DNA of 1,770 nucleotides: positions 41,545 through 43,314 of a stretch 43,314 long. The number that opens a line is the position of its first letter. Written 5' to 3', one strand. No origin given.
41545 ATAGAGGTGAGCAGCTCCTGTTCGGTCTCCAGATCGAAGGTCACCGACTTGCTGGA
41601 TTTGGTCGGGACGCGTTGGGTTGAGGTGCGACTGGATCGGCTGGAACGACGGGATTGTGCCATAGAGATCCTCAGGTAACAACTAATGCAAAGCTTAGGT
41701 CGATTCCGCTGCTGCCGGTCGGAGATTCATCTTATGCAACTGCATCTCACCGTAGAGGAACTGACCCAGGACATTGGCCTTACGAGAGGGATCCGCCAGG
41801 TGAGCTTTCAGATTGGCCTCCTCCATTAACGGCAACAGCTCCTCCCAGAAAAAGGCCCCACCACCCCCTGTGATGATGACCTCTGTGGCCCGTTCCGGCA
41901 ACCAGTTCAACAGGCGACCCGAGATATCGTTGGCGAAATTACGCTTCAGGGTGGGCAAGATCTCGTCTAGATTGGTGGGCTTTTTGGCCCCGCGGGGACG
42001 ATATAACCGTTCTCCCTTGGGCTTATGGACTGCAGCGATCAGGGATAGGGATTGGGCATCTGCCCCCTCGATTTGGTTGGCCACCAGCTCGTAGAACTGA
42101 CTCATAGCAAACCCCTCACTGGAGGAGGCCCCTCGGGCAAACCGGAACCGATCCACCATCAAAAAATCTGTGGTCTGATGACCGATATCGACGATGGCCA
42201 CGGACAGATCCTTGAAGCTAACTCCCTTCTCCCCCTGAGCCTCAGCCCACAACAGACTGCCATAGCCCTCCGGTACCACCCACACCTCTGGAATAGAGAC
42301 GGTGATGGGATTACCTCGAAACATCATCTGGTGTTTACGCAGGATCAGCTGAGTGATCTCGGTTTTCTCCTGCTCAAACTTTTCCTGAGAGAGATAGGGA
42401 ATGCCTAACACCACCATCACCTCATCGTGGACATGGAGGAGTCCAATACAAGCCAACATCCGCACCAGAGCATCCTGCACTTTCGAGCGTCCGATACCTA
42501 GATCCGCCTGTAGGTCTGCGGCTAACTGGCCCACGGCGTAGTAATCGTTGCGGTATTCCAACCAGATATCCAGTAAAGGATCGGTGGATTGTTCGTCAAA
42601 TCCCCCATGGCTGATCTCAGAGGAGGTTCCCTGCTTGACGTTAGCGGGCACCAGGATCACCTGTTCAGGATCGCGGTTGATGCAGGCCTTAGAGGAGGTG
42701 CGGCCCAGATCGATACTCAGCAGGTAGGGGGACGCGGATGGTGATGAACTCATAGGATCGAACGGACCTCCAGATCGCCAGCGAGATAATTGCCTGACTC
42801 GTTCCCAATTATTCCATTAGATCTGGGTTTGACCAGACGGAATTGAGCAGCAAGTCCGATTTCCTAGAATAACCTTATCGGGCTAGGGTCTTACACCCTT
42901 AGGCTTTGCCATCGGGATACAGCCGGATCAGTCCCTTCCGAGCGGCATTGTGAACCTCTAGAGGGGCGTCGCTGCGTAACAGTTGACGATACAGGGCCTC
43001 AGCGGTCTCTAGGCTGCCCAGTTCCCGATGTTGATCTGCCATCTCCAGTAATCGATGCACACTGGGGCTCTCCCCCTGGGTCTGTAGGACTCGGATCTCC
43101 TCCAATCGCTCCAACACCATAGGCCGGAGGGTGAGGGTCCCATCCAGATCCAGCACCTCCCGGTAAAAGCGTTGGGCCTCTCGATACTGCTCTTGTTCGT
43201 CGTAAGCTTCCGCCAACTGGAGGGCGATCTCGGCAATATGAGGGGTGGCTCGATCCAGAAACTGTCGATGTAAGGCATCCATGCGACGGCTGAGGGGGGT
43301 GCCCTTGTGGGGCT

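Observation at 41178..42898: Chromosomally encoded ParM-like actin with a downstream ParR-like coiled-coil partner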

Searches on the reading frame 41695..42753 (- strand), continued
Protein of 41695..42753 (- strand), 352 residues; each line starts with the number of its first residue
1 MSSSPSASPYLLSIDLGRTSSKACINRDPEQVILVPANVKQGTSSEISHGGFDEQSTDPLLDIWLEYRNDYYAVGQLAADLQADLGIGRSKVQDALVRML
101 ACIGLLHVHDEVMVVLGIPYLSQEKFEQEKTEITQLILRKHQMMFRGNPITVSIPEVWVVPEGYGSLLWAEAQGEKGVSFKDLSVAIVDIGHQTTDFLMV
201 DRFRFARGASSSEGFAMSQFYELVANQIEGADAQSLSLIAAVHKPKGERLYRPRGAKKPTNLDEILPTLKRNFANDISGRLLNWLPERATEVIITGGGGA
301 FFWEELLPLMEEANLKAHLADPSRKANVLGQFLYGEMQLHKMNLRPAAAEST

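Call 36: get_annotated_region(hit=H4, flank=2500)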
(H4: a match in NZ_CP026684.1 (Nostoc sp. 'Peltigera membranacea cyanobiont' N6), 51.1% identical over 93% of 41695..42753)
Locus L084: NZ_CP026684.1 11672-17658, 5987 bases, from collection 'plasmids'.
description: Nostoc sp. 'Peltigera membranacea cyanobiont' N6 plasmid pNPM2, complete sequence
organism: Nostoc sp. 'Peltigera membranacea cyanobiont' N6 (NCBI taxid 1261031)
taxonomy: Bacteria; Cyanobacteriota; Cyanophyceae; Nostocales; Nostocaceae; Nostoc; Nostoc sp. 'Peltigera membranacea cyanobiont' N6
host: -; source: Lichen thallus,Peltigera membranacea thallus; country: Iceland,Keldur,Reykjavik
typing (MOB-suite, as given by PLSDB): conjugative; relaxase MOBP; mating-pair formation MPF_T
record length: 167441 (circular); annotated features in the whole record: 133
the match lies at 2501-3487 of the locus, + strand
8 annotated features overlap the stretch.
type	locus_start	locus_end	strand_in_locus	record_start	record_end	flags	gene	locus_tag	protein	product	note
CDS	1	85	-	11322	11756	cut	-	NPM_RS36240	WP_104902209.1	type II toxin-antitoxin system VapC family toxin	-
CDS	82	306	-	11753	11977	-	-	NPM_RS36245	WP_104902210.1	hypothetical protein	-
CDS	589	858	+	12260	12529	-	-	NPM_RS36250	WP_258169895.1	hypothetical protein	-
CDS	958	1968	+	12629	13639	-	-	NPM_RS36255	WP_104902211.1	hypothetical protein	-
CDS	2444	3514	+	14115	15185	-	-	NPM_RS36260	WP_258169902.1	ParM/StbA family protein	GO:0030541 - plasmid partitioning [Evidence IEA]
CDS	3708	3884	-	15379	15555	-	-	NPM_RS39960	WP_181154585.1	hypothetical protein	-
CDS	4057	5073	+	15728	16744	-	-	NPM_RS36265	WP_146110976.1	HEPN domain-containing protein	-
CDS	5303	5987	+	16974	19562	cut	-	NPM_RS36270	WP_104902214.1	DEAD/DEAH box helicase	-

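Call 38: get_annotated_region(hit=H9, flank=1500)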
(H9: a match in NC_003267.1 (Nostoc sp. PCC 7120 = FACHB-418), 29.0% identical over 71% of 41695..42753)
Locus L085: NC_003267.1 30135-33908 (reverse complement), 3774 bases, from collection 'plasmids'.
description: Nostoc sp. PCC 7120 = FACHB-418 plasmid pCC7120gamma, complete sequence
organism: Nostoc sp. PCC 7120 = FACHB-418 (NCBI taxid 103690)
taxonomy: Bacteria; Cyanobacteriota; Cyanophyceae; Nostocales; Nostocaceae; Nostoc; Nostoc sp. PCC 7120 = FACHB-418
host: -; source: -; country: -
typing (MOB-suite, as given by PLSDB): conjugative; replicon rep_cluster_776; relaxase MOBF; mating-pair formation MPF_T
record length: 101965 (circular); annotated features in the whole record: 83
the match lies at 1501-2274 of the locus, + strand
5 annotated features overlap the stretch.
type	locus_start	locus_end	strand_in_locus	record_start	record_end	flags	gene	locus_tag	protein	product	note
CDS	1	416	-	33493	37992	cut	mobF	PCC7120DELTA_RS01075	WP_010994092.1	MobF family relaxase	-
CDS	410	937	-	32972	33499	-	-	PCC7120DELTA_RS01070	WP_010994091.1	hypothetical protein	-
CDS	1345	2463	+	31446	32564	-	-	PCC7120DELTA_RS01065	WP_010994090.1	ParM/StbA family protein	GO:0030541 - plasmid partitioning [Evidence IEA]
CDS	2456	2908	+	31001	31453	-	-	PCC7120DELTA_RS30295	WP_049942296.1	hypothetical protein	-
CDS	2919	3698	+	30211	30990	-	-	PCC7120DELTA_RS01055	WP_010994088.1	hypothetical protein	-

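Call 39: get_annotated_region(hit=H5, flank=1500)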
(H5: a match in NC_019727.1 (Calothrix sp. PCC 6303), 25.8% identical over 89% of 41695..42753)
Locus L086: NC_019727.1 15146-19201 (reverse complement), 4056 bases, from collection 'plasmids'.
description: Calothrix sp. PCC 6303 plasmid pCAL6303.01, complete sequence
organism: Calothrix sp. PCC 6303 (NCBI taxid 1170562)
taxonomy: Bacteria; Cyanobacteriota; Cyanophyceae; Nostocales; Calotrichaceae; Calothrix; Calothrix sp. PCC 6303
host: -; source: -; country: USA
typing (MOB-suite, as given by PLSDB): mobilizable; relaxase MOBP
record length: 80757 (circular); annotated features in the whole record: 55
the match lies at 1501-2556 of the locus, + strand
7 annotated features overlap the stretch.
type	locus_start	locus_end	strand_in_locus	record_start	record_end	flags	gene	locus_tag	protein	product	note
CDS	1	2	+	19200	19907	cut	-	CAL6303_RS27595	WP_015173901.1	DUF4145 domain-containing protein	-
CDS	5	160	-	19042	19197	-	-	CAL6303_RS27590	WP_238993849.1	hypothetical protein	-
CDS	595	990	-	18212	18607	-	mobC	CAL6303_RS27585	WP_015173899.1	plasmid mobilization relaxosome protein MobC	-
CDS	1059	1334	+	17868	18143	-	-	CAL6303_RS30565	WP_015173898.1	hypothetical protein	-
CDS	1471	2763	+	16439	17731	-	-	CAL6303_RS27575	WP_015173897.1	ParM/StbA family protein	GO:0030541 - plasmid partitioning [Evidence IEA]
CDS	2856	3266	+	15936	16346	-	-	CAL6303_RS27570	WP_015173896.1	hypothetical protein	-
CDS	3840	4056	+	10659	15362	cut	-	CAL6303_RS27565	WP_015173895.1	DEAD/DEAH box helicase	-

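Call 40: get_annotated_region(hit=H19, flank=1500)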
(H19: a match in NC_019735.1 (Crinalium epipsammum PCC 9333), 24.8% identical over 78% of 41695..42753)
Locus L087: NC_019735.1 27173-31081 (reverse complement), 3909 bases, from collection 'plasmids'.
description: Crinalium epipsammum PCC 9333 plasmid pCRI9333.04, complete sequence
organism: Crinalium epipsammum PCC 9333 (NCBI taxid 1173022)
taxonomy: Bacteria; Cyanobacteriota; Cyanophyceae; Gomontiellales; Gomontiellaceae; Crinalium; Crinalium epipsammum; Crinalium epipsammum PCC 9333
host: -; source: -; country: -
typing (MOB-suite, as given by PLSDB): mobilizable; relaxase MOBP
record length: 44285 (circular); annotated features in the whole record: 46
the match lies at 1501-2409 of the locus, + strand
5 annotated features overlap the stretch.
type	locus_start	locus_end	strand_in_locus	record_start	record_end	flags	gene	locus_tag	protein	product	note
CDS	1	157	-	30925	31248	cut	-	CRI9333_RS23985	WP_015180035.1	hypothetical protein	-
CDS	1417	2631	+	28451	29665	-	-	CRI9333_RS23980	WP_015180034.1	ParM/StbA family protein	GO:0030541 - plasmid partitioning [Evidence IEA]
CDS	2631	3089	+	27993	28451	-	-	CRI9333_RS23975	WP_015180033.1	hypothetical protein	-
CDS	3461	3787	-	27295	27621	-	-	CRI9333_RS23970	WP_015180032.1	type II toxin-antitoxin system RelE/ParE family toxin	-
CDS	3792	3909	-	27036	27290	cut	-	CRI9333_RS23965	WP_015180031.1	hypothetical protein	-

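Call 41: get_annotated_region(hit=H12, flank=1500)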
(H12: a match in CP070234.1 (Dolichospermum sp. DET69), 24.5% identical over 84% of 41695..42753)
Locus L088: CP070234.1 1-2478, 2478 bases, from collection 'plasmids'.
description: MAG: Dolichospermum sp. DET69 plasmid pDol_DET69_01, complete sequence
organism: Dolichospermum sp. DET69 (NCBI taxid 2529119)
taxonomy: Bacteria; Cyanobacteriota; Cyanophyceae; Nostocales; Aphanizomenonaceae; Dolichospermum; Dolichospermum sp. DET69
host: -; source: freshwater metagenome,metagenomic assembly,freshwater lake cyanobacterial bloom; sample filtered onto 1.2 um ...; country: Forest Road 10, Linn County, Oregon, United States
typing (MOB-suite, as given by PLSDB): conjugative; replicon rep_cluster_345; relaxase MOBP; mating-pair formation MPF_T
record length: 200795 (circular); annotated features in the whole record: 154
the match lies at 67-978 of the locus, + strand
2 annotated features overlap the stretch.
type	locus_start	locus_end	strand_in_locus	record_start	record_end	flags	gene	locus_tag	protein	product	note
CDS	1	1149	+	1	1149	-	-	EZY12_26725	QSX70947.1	ParM/StbA family protein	-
CDS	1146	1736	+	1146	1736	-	-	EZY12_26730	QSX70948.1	hypothetical protein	-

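Call 77: find_related_loci(query=window:41695-42753:-, collection=metagenome_contigs, flank=6000)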
Query window:41695-42753:- (352 aa) in metagenome_contigs; peptide patterns used: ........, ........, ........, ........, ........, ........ (x = any residue, [..] = any of these).
121 stretches matched a pattern; 33 encode a relative of the query (tblastn E <= 1e-3); 33 distinct loci.
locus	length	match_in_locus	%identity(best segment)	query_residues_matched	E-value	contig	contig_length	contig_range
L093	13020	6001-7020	61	4-343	2e-149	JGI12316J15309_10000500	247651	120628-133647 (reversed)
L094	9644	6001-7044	61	5-350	2e-148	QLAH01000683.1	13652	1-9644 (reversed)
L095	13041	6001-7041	61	6-350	7e-147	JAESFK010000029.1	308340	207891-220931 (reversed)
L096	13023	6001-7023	60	1-339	1e-146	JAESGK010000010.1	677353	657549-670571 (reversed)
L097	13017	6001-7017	60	11-347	8e-146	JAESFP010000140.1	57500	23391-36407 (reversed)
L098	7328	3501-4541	59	4-348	6e-146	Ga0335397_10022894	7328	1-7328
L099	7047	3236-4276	59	4-348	6e-146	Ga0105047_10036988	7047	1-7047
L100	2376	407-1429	62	11-349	8e-155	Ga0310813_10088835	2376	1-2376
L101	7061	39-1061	61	3-338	3e-145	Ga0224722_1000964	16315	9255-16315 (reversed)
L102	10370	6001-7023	60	11-349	8e-145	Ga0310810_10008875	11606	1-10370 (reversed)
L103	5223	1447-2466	60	3-339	3e-146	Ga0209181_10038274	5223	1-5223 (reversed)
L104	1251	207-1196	61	11-339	5e-158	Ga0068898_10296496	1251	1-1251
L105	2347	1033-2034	61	8-339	3e-153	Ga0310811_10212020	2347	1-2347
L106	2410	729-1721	60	11-339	4e-152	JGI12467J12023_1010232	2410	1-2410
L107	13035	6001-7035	59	1-341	3e-142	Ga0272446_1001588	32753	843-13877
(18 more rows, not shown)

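Call 78: search_protein_families(library=pfam, proteins=[L083:3741-4016:+], max_evalue=0.01)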
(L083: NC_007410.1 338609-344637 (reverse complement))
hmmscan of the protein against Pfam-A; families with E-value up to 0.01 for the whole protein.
L083:3741-4016:+ (91 aa): 0 families

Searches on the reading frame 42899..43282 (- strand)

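Call 3: search_protein_families(library=pfam, proteins=[window:42899-43282:-], max_evalue=1)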
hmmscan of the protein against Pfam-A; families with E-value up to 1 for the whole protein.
window:42899-43282:- (127 aa): 18 families
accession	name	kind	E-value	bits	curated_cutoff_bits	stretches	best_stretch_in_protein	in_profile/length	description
PF13181.12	TPR_8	-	5.8e-07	29.6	25.7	1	17-47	1-31/34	Tetratricopeptide repeat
PF13424.12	TPR_12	-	1.1e-06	29.1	30.1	1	4-46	32-74/77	Tetratricopeptide repeat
PF13428.12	TPR_14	-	4e-06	27.4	23.5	2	78-105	4-31/44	Tetratricopeptide repeat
PF24885.1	TPR_NPHP3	-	5e-06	26.5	100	2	8-46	132-170/239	Nephrocystin-3 TPR domain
PF07719.23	TPR_2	-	5.8e-06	26.5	27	1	17-48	1-32/34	Tetratricopeptide repeat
PF13176.12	TPR_7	-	2.2e-05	24.7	27.9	1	22-51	4-33/36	Tetratricopeptide repeat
PF14559.12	TPR_19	-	4.8e-05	24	25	1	12-45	17-53/68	Tetratricopeptide repeat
PF00515.34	TPR_1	-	0.00013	22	27.8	1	21-47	5-31/34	Tetratricopeptide repeat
PF13174.12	TPR_6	-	0.00021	22.2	26.3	1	21-45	4-28/33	Tetratricopeptide repeat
PF13432.12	TPR_16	-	0.00024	21.9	32.7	2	79-121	1-40/65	Tetratricopeptide repeat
PF13374.12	TPR_10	-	0.0012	19.2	27.5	1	17-45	2-30/42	Tetratricopeptide repeat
PF24575.1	TPR_Slam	-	0.0047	17.8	35.2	0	13-38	77-102/104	Surface lipoprotein assembly modifier, N-terminal TPR repeats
PF25068.1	ARM_TT21_4th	-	0.014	16.1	30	1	14-44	123-153/153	Tetratricopeptide repeat protein 21 forth ARM domain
PF13431.12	TPR_17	-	0.082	13.7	24.4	0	14-37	10-33/34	Tetratricopeptide repeat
PF22654.1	DUF7008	-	0.085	12.3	42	1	45-103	112-170/368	Domain of unknown function (DUF7008)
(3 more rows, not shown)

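Call 4: search_protein_families(library=ncbifam, proteins=[window:42899-43282:-], max_evalue=1)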
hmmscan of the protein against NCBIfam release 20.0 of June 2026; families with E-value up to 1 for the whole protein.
window:42899-43282:- (127 aa): 5 families
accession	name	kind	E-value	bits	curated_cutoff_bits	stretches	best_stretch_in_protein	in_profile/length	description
NF042912.1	Amuc_1098_fam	equivalog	8.8e-06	24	750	1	12-118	84-195/805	Amuc_1098 family type IV pilus outer membrane protein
NF008757.0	PRK11788.1-5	equivalog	0.0046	16.2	363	1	75-124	107-153/388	lipopolysaccharide assembly protein LapB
NF047371.1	FlcA_CTERM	equivalog_domain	0.0052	15.3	300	1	23-103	161-218/646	periplasmic flagellar collar protein FlcA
TIGR02795.1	tol_pal_ybgF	equivalog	0.024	15.2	90.1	0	16-44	75-103/119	tol-pal system protein YbgF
NF052230.1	T9SS_PorE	exception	0.2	9.9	600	1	18-77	92-151/648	PorE family type IX secretion system protein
